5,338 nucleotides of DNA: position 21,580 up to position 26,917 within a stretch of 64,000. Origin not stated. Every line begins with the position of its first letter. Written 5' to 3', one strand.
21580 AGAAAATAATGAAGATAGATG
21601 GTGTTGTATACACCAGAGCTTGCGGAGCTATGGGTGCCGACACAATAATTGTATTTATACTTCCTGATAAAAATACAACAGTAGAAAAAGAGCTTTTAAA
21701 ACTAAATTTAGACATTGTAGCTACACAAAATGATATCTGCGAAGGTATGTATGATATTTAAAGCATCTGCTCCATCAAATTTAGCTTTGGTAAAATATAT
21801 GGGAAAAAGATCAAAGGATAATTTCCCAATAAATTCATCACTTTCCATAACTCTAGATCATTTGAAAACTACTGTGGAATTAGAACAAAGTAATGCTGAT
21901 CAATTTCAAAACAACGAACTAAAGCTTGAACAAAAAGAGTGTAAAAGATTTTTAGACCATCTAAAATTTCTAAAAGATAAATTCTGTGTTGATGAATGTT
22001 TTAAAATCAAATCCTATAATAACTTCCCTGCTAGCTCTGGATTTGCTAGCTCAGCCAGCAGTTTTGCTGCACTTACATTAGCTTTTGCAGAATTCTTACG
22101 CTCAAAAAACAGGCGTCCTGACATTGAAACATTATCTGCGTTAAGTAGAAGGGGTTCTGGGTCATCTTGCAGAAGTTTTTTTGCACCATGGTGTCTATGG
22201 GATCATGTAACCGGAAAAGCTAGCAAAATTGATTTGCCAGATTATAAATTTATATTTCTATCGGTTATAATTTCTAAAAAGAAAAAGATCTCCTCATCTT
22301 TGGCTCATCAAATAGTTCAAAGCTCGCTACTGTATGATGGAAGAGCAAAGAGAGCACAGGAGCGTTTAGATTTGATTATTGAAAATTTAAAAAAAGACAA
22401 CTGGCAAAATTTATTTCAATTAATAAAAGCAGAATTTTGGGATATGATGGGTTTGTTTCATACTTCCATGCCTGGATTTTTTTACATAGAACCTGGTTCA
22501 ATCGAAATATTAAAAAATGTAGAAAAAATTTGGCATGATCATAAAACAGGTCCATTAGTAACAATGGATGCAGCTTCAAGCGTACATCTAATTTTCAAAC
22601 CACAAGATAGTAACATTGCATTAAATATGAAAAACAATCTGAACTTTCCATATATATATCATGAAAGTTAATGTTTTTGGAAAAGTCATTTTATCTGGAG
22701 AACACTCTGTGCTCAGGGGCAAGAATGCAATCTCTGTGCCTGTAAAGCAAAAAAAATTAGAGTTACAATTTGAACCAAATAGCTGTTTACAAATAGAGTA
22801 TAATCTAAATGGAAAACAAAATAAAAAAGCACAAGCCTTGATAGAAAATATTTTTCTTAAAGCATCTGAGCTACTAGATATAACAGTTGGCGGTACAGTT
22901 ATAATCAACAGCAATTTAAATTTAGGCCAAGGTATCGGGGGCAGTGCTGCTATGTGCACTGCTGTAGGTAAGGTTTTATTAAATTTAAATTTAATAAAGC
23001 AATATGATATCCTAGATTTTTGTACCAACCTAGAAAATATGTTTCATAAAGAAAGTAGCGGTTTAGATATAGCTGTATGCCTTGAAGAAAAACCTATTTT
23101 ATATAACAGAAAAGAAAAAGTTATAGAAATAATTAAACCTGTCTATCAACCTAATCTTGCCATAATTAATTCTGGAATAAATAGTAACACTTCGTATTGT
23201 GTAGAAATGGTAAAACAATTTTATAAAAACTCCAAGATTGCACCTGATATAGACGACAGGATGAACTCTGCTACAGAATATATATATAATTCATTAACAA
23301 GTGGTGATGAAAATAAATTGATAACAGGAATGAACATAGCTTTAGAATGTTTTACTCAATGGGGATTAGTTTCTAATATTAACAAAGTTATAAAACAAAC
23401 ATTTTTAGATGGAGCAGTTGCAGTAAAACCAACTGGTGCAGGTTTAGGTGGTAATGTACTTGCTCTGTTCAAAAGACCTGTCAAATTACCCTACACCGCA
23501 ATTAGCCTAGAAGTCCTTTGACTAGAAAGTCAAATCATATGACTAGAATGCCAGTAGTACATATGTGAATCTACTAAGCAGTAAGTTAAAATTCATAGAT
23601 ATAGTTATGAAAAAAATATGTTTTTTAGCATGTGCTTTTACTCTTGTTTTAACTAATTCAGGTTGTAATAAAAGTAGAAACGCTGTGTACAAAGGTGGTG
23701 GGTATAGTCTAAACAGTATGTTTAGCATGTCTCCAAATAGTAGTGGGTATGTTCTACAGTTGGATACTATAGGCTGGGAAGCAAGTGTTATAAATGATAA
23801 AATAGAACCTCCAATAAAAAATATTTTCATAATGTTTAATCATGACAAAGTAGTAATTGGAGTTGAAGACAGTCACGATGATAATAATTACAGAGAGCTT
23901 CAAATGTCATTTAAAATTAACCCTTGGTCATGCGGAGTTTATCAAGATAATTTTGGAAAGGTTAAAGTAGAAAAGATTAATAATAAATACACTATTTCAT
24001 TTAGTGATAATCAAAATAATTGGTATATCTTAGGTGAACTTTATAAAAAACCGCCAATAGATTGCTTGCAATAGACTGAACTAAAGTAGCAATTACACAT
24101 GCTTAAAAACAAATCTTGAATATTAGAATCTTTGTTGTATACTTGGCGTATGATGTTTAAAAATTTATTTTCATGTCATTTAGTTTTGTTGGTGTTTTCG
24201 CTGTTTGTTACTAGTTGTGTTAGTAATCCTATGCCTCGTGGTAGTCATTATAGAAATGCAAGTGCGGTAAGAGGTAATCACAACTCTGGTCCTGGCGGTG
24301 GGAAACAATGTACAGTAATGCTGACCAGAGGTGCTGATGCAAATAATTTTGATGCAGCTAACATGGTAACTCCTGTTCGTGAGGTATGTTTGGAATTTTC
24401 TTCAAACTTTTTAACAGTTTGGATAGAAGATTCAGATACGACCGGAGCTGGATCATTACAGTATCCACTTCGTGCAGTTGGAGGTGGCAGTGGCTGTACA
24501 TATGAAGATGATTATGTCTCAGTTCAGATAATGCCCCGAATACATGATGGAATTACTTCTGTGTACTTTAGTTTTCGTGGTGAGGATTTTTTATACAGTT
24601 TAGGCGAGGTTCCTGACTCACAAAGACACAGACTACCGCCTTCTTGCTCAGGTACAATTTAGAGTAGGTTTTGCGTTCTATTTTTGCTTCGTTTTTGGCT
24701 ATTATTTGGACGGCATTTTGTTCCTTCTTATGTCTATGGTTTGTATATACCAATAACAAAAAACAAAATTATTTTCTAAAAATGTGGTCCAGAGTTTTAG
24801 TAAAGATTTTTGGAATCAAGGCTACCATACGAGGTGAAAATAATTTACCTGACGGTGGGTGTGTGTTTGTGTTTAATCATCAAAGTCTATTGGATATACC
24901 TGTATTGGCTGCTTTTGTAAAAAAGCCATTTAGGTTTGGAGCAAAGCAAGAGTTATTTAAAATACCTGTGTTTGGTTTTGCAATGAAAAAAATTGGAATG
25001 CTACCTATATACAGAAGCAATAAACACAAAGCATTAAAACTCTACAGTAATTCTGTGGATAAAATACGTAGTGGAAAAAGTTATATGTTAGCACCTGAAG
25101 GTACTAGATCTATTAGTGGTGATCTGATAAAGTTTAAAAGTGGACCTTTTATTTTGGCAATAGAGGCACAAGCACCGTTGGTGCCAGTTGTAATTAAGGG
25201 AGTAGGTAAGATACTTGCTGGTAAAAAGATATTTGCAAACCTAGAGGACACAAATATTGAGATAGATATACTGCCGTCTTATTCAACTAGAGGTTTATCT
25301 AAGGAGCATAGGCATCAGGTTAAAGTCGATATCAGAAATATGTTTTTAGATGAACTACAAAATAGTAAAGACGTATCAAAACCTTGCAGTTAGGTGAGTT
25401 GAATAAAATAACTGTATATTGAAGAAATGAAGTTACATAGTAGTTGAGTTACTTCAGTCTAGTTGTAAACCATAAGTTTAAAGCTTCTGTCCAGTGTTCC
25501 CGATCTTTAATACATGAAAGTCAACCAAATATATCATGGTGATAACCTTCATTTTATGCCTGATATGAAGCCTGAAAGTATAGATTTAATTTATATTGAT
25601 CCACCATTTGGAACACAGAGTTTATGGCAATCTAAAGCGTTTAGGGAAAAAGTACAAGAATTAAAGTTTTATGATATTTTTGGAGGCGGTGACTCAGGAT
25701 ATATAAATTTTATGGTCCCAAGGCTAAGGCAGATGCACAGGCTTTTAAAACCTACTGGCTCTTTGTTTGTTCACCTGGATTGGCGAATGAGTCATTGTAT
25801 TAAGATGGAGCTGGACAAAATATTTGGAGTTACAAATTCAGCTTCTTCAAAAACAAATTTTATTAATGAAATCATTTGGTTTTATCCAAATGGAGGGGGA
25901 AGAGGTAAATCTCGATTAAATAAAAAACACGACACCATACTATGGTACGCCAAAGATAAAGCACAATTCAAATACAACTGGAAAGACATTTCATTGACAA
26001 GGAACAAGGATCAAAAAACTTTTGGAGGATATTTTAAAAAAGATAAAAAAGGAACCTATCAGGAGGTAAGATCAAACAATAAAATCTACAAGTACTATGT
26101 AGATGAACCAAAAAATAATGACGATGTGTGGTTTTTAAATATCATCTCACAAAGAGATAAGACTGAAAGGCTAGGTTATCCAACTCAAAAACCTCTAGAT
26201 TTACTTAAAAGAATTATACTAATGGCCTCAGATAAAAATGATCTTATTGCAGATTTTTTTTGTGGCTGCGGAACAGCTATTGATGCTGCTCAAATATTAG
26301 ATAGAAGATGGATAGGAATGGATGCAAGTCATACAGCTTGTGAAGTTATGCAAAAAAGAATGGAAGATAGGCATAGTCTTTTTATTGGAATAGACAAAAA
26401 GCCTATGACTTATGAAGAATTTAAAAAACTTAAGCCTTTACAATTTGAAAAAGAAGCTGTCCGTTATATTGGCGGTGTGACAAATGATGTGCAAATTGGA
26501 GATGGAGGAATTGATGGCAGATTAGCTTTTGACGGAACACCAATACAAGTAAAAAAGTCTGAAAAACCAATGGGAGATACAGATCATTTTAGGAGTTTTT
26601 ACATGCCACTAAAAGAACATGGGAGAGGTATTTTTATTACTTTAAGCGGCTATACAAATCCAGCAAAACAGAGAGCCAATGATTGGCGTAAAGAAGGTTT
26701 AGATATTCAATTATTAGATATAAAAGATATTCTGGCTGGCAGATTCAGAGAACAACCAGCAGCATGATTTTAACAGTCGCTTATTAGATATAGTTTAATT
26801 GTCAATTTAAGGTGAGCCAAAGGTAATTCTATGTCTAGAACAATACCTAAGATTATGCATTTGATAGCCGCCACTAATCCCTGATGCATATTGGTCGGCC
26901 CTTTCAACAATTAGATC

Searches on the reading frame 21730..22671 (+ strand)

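Call 72: search_protein_families(library=pfam, proteins=[window:21730-22671:+], max_evalue=0.0001)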
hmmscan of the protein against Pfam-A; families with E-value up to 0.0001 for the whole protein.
window:21730-22671:+ (313 aa): 2 families
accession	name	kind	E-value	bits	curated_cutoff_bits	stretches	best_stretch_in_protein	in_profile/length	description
PF22700.2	MVD-like_N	-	1.3e-35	122.8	27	1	14-159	1-148/157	Diphosphomevalonate decarboxylase-like N-terminal domain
PF00288.32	GHMP_kinases_N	-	1.1e-06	29.2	22.3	1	79-140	8-67/87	GHMP kinases N terminal domain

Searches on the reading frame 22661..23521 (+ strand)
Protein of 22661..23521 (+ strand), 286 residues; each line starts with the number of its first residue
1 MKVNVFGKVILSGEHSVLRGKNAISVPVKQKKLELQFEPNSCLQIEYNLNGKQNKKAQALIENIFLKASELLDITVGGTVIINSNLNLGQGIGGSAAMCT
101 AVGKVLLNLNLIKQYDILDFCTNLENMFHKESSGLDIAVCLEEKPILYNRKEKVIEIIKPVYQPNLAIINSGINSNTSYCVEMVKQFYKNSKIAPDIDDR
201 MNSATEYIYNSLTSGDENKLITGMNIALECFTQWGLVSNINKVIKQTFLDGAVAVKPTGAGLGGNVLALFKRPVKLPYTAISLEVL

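Call 72: search_protein_families(library=pfam, proteins=[window:22661-23521:+], max_evalue=0.0001)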
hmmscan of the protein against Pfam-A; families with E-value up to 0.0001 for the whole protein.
window:22661-23521:+ (286 aa): 1 family
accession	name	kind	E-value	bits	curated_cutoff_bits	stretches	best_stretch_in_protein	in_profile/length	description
PF00288.32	GHMP_kinases_N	-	4.7e-10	40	22.3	1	70-141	8-84/87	GHMP kinases N terminal domain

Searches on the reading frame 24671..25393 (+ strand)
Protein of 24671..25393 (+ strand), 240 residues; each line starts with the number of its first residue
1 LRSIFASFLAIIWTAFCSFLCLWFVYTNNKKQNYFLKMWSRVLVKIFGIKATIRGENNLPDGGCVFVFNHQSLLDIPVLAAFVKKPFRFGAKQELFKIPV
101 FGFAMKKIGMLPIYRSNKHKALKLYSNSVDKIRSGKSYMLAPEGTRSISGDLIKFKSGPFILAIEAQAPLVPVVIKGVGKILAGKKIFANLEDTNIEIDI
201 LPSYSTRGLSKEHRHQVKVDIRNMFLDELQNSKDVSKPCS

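Call 72: search_protein_families(library=pfam, proteins=[window:24671-25393:+], max_evalue=0.0001)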
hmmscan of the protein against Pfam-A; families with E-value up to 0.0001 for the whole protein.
window:24671-25393:+ (240 aa): 1 family
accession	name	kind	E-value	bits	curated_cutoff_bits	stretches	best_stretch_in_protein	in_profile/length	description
PF01553.26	Acyltransferase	-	6.4e-31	107.3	23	1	52-176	3-132/132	Acyltransferase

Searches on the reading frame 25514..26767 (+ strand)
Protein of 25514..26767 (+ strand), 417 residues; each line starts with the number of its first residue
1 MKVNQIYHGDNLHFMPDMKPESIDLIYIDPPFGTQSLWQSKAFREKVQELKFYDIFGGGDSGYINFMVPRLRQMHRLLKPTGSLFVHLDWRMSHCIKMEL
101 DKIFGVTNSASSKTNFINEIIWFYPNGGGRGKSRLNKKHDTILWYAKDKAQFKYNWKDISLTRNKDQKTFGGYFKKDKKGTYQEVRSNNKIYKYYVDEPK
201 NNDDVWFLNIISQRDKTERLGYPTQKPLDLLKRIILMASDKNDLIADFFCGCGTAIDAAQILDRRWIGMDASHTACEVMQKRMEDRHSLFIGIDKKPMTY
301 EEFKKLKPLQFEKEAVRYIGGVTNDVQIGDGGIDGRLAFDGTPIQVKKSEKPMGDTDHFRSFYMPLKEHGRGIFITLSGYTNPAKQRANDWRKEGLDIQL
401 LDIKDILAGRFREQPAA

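Call 72: search_protein_families(library=pfam, proteins=[window:25514-26767:+], max_evalue=0.0001)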
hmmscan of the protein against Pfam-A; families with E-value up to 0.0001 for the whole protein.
window:25514-26767:+ (417 aa): 2 families
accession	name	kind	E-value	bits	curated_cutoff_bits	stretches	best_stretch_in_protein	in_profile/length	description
PF01555.25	N6_N4_Mtase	-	3.6e-45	155.1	26.7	1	23-280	1-220/221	DNA methylase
PF04471.18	Mrr_cat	-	1.6e-06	28.7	21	1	298-406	4-111/115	Restriction endonuclease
